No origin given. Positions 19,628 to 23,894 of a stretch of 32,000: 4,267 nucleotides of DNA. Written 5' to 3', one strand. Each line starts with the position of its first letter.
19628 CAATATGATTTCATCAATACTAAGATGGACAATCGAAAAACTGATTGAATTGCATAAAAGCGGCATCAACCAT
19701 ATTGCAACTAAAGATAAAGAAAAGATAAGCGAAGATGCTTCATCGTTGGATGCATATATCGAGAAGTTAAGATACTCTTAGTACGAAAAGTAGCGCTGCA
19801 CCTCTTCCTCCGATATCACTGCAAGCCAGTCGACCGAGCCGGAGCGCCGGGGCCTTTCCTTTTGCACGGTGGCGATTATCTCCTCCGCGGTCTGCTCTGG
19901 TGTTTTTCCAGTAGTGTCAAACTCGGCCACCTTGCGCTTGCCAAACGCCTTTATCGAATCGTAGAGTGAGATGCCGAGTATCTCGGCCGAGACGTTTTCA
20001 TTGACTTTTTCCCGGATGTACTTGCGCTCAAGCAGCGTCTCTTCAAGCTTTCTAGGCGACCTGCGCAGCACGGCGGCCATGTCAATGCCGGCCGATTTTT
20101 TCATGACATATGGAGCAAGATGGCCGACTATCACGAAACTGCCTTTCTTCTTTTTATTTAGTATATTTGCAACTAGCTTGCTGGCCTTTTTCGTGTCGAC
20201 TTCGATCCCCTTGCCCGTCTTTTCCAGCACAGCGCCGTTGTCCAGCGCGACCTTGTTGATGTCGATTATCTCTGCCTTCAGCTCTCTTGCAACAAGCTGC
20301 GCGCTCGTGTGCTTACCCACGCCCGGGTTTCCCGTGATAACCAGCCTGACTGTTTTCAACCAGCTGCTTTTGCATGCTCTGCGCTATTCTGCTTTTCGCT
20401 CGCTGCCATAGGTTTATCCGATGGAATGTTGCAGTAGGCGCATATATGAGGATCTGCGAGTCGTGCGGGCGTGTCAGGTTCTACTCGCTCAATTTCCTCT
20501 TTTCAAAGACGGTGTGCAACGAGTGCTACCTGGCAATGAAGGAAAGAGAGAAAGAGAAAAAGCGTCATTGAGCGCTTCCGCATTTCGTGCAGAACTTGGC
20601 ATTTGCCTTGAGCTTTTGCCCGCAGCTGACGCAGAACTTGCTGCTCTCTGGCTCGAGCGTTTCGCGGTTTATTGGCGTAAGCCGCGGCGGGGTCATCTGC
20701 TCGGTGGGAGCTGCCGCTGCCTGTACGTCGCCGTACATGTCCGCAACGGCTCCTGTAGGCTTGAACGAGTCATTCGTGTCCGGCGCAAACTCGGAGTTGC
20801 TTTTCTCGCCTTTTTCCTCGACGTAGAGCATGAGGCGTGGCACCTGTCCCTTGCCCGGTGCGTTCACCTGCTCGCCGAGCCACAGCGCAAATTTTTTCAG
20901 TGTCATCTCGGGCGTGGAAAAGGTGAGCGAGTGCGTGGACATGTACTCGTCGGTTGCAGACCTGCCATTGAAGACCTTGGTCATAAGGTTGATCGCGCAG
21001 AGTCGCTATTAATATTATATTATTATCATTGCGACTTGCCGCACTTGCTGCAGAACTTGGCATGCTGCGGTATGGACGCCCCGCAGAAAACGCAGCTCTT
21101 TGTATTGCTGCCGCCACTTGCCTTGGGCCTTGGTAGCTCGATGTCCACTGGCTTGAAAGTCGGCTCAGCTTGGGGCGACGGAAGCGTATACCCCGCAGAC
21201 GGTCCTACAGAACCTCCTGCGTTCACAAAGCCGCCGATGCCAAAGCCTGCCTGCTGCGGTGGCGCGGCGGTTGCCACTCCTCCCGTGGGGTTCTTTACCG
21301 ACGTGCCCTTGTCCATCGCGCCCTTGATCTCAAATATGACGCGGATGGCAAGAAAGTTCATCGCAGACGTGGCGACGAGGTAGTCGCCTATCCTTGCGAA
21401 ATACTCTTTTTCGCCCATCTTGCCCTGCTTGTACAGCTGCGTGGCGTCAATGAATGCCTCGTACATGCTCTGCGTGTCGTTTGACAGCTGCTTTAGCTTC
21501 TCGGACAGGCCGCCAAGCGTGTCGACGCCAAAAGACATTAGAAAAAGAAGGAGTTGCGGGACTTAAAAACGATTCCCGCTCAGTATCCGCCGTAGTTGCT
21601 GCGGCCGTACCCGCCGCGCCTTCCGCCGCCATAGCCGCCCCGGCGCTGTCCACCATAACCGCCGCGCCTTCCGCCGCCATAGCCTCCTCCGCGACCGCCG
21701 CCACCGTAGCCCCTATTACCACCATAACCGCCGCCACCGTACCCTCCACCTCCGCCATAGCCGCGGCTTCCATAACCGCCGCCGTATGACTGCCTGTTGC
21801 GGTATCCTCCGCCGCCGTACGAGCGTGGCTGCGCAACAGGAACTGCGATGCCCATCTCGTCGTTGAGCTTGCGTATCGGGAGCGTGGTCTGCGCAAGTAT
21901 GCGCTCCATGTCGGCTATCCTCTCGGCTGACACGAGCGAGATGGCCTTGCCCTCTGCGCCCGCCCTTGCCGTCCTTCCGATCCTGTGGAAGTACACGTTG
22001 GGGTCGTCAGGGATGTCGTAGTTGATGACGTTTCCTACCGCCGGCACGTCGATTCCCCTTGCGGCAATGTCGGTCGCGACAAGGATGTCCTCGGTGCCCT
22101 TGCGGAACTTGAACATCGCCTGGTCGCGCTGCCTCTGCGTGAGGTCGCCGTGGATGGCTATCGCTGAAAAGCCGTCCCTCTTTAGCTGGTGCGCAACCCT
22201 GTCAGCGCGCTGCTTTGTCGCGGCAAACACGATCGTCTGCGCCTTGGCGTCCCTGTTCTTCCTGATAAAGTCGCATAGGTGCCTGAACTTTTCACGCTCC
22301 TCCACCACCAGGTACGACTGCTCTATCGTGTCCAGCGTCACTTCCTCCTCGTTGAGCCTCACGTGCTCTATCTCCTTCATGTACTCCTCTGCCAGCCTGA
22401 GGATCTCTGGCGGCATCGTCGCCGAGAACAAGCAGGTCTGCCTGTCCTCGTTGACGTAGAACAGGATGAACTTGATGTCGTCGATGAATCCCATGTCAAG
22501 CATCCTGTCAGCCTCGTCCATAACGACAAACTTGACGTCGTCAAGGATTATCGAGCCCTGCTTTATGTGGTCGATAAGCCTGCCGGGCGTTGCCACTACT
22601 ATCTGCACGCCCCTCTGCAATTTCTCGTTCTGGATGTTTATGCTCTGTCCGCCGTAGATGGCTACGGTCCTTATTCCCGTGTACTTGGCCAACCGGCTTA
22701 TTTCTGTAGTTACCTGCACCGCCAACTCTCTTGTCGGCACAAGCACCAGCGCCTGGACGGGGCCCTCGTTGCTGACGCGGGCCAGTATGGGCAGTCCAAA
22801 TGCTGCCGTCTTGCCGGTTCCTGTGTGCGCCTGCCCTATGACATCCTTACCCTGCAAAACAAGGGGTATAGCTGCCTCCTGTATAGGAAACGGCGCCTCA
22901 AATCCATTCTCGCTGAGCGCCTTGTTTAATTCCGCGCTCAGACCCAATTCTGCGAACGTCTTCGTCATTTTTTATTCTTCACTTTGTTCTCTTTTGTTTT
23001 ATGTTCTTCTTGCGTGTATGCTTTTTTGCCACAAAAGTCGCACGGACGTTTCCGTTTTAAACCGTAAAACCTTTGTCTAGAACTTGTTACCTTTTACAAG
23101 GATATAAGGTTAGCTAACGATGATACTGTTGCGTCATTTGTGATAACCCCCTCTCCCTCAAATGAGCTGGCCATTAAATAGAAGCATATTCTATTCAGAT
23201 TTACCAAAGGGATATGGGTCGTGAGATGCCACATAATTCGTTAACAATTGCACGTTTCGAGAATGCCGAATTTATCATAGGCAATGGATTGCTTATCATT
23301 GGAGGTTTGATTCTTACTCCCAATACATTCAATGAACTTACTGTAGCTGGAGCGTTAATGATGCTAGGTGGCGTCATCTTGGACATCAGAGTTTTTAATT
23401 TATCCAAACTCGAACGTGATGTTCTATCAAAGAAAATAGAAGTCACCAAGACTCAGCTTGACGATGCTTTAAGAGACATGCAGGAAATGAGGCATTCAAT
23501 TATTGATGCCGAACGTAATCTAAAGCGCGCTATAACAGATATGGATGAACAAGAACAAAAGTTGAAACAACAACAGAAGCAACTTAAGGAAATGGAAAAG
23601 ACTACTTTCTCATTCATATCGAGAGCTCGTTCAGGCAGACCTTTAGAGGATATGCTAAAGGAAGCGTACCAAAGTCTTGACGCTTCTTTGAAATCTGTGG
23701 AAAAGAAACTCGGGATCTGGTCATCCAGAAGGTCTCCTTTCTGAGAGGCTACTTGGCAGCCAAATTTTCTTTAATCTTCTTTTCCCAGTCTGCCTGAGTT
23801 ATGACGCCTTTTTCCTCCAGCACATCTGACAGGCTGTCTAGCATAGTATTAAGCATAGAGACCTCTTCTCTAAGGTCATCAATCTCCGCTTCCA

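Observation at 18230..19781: AT-rich islet encoding a HEPN-like (Rx4H) protein: candidate defence or abortive-infection locus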

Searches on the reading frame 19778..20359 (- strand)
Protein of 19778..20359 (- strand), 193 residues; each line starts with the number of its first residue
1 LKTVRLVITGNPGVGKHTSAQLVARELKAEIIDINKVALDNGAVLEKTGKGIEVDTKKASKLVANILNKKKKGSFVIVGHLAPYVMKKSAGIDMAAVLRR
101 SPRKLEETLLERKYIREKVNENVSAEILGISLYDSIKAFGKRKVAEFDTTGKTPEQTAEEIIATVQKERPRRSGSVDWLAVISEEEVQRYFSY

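Call 3: search_protein_families(library=pfam, proteins=[window:19778-20359:-], max_evalue=1)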
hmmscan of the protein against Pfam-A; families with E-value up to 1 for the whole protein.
window:19778-20359:- (193 aa): 12 families
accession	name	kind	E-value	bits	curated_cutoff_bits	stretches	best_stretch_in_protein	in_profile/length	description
PF13238.12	AAA_18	-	1e-11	45.8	29.4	1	7-128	2-127/128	AAA domain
PF00004.35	AAA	-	0.0001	23.2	21.2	1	7-55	2-38/131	ATPase family associated with various cellular activities (AAA)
PF03266.21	NTPase_1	-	0.0009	19.6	23.9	1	5-30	1-26/168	NTPase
PF13207.12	AAA_17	-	0.001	19.8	27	1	9-83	1-82/136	AAA domain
PF20720.3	nSTAND3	-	0.0016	18.6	27.2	1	6-33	20-47/155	Novel STAND NTPase 3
PF05496.18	RuvB_N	-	0.01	16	27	1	6-34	36-64/159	Holliday junction DNA helicase RuvB P-loop domain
PF13189.12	Cytidylate_kin2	-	0.013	16.1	28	1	8-71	4-68/176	Cytidylate kinase-like family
PF13401.12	AAA_22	-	0.023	15.4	27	1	6-35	8-40/130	AAA domain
PF01202.28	SKI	-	0.044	14.3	22.1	1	12-37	1-26/159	Shikimate kinase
PF01583.26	APS_kinase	-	0.052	14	21.1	1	4-88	3-89/152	Adenylylsulphate kinase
PF03308.22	MeaB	-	0.052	13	23.1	1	3-43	33-73/273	Methylmalonyl Co-A mutase-associated GTPase MeaB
PF08433.16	KTI12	-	0.062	13.2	22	1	6-81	4-79/271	Chromatin associated protein KTI12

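Call 52: find_related_loci(query=window:19781-20359:-, collection=metagenome_contigs, flank=6000)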
Query window:19781-20359:- (193 aa) in metagenome_contigs; peptide patterns used: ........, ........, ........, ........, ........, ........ (x = any residue, [..] = any of these).
600 stretches matched a pattern (row limit reached: there are more); 197 encode a relative of the query (tblastn E <= 1e-3); the best 80 are kept; 80 distinct loci.
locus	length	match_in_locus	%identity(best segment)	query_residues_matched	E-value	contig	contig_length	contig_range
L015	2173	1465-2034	88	2-193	8e-115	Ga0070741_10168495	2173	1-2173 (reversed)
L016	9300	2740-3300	73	4-193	2e-91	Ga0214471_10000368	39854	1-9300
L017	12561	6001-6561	72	4-193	3e-90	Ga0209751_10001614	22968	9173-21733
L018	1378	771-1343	61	1-193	3e-81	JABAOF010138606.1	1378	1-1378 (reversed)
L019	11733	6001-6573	61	1-193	2e-76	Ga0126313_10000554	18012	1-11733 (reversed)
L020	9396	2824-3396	61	1-193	3e-75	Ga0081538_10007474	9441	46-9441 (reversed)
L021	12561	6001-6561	58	4-193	1e-70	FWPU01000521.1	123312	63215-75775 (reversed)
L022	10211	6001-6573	57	1-193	6e-66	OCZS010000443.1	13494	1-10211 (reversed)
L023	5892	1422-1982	58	7-193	2e-65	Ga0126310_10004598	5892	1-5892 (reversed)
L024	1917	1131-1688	57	4-193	2e-66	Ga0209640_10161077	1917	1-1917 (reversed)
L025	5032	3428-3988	56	3-193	2e-64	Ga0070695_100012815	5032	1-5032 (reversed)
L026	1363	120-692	57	1-191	4e-67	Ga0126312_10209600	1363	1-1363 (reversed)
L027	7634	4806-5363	54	4-193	2e-63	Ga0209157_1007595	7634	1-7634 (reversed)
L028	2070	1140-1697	57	4-193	2e-64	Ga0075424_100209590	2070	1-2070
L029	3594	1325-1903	55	1-193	3e-61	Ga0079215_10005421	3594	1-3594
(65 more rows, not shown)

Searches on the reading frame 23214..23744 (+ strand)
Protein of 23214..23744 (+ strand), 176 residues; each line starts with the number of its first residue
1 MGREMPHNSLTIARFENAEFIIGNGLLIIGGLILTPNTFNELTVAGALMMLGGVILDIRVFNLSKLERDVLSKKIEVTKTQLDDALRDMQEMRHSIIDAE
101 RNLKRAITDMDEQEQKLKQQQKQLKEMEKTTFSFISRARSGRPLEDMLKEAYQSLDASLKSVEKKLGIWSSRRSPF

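Call 70: search_protein_families(library=pfam, proteins=[window:23214-23744:+], max_evalue=0.01)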
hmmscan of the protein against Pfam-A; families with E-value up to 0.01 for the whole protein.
window:23214-23744:+ (176 aa): 3 families
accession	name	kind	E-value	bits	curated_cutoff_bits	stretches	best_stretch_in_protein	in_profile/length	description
PF04012.17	PspA_IM30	-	0.0021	18.1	33.9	1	73-151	19-89/220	PspA/IM30 family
PF02374.21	ArsA_ATPase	-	0.0035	17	24.3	1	58-138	139-215/305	Anion-transporting ATPase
PF19220.6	Rod_CreS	-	0.0077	15.7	100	1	76-166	219-306/359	Crescentin, rod domain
